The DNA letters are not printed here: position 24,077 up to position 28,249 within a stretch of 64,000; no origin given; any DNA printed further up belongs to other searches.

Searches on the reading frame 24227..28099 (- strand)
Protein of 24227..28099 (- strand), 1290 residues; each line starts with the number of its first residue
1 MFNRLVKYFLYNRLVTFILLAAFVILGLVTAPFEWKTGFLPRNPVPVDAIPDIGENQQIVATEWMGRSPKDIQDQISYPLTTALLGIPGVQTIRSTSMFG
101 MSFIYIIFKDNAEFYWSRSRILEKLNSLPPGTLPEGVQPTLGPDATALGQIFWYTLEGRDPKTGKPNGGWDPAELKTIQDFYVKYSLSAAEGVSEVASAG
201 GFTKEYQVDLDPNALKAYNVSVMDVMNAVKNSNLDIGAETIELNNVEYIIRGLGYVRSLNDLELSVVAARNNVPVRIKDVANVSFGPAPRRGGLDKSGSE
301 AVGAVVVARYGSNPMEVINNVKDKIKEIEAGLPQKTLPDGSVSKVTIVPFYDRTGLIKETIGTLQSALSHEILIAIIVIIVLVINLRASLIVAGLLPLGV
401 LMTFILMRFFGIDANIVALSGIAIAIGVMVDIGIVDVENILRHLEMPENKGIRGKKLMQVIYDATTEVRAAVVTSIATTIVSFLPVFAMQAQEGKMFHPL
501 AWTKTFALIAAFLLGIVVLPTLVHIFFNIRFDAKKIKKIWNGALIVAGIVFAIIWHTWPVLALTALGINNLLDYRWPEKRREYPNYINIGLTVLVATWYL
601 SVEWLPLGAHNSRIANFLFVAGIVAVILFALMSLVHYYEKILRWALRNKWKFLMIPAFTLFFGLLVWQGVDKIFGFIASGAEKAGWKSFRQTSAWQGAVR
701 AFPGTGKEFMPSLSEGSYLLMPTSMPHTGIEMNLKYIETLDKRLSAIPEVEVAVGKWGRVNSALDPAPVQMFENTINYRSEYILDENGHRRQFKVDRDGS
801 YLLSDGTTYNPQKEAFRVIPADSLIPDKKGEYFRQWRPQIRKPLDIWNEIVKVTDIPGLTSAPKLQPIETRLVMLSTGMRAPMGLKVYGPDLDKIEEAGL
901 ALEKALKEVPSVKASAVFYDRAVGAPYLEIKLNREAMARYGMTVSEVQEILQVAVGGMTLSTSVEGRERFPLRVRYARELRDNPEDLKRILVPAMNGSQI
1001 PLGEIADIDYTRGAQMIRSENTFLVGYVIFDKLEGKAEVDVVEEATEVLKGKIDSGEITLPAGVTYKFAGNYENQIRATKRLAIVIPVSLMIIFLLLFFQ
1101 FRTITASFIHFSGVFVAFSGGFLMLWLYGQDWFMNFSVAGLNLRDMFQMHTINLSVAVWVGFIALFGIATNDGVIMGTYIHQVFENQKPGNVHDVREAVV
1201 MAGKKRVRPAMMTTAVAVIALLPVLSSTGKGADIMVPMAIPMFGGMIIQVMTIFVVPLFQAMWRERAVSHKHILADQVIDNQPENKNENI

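Call 68: search_protein_families(library=ncbifam, proteins=[window:24227-28099:-], max_evalue=1e-10)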
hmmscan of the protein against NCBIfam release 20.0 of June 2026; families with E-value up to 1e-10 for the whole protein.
window:24227-28099:- (1290 aa): 11 families
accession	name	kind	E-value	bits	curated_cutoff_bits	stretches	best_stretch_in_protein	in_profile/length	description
TIGR00914.1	2A0601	subfamily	3.6e-234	779.9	701.45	2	37-533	26-513/1051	CusA/CzcA family heavy metal efflux RND transporter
NF033617.1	RND_permease_2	subfamily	2.5e-99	333.6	1250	2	38-522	22-483/1009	multidrug efflux RND transporter permease subunit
NF000282.2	RND_permease_1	subfamily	8e-73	245.9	1250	2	38-528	22-497/1029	multidrug efflux RND transporter permease subunit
TIGR00915.1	2A0602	subfamily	1e-64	219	940.35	2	33-526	18-496/1050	efflux RND transporter permease subunit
NF007905.0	PRK10614.1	equivalog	5.9e-54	183.1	1774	2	37-528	24-491/1025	multidrug efflux RND transporter permease subunit MdtC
NF007798.0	PRK10503.1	equivalog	3e-48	164.2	1584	2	183-522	171-494/1040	MdtB/MuxB family multidrug efflux RND transporter permease subunit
NF007133.0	PRK09579.1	equivalog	7.5e-47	159.5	1763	2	46-520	33-482/1017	multidrug efflux RND transporter permease subunit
NF007842.1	PRK10555.1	equivalog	7e-34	116.8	1854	2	173-525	152-495/1036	multidrug efflux RND transporter permease AcrD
NF000037.1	RND_perm_OqxB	exception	7.1e-34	116.8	2200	1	36-527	23-499/1050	multidrug efflux RND transporter permease subunit OqxB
NF007131.0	PRK09577.1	equivalog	3.8e-32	111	1768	2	36-523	21-492/1045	multidrug efflux RND transporter permease subunit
NF011706.2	PRK15127.1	equivalog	1.1e-29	102.9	2150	2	183-524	162-494/1049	multidrug efflux RND transporter permease subunit AcrB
